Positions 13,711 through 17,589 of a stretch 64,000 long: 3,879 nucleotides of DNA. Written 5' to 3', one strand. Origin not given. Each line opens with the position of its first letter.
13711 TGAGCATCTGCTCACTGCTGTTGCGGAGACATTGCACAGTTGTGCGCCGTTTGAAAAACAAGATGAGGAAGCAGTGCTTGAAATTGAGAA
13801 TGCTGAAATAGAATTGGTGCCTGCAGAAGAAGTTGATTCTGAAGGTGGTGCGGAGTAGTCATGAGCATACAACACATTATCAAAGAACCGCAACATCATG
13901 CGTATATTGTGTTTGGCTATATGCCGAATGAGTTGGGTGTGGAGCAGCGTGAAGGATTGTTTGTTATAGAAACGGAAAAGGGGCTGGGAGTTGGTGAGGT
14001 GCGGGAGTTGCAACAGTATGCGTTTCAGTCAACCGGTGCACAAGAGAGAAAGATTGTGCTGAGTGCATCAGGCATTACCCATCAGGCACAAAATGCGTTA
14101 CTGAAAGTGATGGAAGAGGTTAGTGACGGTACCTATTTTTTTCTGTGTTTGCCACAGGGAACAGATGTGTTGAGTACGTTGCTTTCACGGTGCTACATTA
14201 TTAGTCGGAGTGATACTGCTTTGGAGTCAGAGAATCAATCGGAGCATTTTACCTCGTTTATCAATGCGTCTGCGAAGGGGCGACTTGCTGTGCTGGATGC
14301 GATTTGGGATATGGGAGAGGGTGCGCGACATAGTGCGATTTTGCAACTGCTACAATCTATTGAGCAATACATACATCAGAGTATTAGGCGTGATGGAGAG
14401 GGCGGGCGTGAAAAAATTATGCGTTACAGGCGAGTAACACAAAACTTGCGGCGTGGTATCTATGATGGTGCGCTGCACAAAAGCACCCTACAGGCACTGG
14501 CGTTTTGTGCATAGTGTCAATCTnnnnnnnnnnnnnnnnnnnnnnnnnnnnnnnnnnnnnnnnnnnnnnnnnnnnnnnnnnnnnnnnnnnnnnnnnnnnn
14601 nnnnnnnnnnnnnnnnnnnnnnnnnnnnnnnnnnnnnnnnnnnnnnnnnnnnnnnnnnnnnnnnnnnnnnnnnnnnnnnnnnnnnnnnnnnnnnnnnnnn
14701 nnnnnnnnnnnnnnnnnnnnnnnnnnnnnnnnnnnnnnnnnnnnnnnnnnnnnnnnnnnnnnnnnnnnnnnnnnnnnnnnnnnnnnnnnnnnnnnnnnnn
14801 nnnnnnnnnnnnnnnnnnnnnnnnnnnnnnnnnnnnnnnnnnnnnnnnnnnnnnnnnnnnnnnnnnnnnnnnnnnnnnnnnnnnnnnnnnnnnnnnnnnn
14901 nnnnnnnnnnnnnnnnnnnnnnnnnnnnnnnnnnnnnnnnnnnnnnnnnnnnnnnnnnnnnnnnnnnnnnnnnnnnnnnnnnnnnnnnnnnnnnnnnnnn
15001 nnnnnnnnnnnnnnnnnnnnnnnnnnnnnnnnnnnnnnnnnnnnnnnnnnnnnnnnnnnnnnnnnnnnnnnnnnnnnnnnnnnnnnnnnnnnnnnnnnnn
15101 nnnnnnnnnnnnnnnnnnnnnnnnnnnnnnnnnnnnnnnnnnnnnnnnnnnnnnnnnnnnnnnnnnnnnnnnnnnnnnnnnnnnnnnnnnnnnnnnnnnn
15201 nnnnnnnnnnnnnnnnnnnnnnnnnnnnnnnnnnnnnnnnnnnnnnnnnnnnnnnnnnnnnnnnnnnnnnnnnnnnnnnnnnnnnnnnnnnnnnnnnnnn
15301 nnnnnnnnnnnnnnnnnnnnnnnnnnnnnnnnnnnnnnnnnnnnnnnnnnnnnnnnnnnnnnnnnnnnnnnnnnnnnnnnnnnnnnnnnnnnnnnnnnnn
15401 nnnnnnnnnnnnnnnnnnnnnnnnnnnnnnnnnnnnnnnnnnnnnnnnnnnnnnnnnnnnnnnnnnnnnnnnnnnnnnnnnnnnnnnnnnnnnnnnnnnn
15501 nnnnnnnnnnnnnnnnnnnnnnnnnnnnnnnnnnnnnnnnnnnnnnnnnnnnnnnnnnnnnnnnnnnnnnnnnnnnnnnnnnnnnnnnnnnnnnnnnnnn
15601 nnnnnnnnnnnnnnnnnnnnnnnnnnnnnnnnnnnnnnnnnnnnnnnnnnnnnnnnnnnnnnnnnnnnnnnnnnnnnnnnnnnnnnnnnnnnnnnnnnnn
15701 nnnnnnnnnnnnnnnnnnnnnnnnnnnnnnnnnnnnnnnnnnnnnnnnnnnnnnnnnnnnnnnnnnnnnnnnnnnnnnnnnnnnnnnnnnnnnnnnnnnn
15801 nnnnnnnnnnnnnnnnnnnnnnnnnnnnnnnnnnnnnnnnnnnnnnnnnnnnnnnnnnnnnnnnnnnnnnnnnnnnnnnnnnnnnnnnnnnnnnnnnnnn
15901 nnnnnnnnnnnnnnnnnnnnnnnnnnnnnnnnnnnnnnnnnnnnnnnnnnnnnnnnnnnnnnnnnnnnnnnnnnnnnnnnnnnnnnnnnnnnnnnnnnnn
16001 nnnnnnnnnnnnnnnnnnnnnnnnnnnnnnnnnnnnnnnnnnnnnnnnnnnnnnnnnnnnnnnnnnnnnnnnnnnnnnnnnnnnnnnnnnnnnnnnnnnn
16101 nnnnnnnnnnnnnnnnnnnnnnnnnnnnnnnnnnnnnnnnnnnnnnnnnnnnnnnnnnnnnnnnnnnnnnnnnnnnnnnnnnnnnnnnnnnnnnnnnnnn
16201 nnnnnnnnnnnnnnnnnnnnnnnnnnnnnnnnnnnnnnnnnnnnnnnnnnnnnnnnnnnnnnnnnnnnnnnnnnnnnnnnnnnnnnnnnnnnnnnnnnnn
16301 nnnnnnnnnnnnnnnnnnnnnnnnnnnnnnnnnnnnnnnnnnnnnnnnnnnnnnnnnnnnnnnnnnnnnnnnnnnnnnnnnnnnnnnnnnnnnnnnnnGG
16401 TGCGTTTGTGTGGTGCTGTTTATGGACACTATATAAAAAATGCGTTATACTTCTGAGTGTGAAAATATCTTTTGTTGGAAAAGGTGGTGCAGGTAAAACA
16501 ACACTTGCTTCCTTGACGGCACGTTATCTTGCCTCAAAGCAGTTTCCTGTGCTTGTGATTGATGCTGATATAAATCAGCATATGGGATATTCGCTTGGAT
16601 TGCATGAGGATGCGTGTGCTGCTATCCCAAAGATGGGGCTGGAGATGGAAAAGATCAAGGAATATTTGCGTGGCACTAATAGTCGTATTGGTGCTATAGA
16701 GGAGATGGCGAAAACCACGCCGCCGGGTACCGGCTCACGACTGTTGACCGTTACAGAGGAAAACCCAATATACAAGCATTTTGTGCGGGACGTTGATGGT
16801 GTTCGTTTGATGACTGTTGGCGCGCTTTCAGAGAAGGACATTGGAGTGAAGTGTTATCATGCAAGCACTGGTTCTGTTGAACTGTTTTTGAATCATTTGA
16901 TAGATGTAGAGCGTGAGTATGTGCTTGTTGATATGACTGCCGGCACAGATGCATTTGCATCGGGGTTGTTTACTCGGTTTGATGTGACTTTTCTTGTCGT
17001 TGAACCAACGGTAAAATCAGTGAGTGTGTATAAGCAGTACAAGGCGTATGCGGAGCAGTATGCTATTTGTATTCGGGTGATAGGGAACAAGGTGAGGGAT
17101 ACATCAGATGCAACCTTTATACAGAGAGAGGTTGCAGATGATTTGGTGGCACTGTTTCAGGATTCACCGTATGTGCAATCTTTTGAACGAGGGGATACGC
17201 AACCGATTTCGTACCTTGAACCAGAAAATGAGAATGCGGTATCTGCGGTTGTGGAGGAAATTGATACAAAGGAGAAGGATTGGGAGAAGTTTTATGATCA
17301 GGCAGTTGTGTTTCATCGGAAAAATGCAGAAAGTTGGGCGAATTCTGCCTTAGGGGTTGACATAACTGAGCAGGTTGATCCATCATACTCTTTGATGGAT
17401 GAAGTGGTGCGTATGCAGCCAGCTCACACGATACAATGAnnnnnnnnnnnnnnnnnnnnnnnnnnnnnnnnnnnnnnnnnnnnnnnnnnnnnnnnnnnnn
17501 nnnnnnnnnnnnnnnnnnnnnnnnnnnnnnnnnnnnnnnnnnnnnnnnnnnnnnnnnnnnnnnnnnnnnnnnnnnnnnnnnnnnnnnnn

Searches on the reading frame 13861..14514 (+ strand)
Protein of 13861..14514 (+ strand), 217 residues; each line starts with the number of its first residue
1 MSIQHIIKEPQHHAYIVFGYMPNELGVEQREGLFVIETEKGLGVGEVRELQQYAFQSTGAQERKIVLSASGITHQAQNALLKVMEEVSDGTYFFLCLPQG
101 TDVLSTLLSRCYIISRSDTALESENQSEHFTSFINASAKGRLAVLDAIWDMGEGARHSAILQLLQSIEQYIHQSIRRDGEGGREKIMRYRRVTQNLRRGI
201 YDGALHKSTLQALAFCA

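Call 16: search_protein_families(library=pfam, proteins=[window:13861-14514:+], max_evalue=0.001)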
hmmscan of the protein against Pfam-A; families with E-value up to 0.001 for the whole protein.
window:13861-14514:+ (217 aa): 1 family
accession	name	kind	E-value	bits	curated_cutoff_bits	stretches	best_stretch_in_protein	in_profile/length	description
PF13177.12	DNA_pol3_delta2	-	7.7e-13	49.2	27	1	35-115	74-156/161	DNA polymerase III, delta subunit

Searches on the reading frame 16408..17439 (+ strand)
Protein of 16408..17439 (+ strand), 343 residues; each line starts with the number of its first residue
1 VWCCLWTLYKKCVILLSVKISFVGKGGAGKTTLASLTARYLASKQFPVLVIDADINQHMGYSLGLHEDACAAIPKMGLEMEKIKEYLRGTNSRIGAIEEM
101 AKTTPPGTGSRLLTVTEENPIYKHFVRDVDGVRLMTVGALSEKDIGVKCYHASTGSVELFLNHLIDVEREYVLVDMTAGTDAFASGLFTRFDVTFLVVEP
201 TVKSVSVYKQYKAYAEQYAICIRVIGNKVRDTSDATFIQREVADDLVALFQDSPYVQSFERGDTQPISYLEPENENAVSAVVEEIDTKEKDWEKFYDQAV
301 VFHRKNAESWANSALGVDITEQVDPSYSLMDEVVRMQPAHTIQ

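Call 16: search_protein_families(library=pfam, proteins=[window:16408-17439:+], max_evalue=0.001)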
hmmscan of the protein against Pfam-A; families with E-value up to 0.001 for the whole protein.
window:16408-17439:+ (343 aa): 6 families
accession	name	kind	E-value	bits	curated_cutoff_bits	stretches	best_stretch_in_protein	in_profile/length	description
PF10609.15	ParA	-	1.1e-07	32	27.1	1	23-56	10-43/246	NUBPL iron-transfer P-loop NTPase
PF01656.29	CbiA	-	1.6e-07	31.7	25.4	1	24-105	6-54/125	CobQ/CobB/MinD/ParA nucleotide binding domain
PF13614.12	AAA_31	-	7.1e-07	29.8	27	1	24-88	9-74/177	AAA domain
PF02374.21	ArsA_ATPase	-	9.3e-05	22.2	24.3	1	20-55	4-39/305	Anion-transporting ATPase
PF06564.18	CBP_BcsQ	-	0.00055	20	21.3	0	123-220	70-166/234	Cellulose biosynthesis protein BcsQ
PF16575.11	CLP1_P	-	0.00062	20.1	26.6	0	24-58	1-35/188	mRNA cleavage and polyadenylation factor CLP1 P-loop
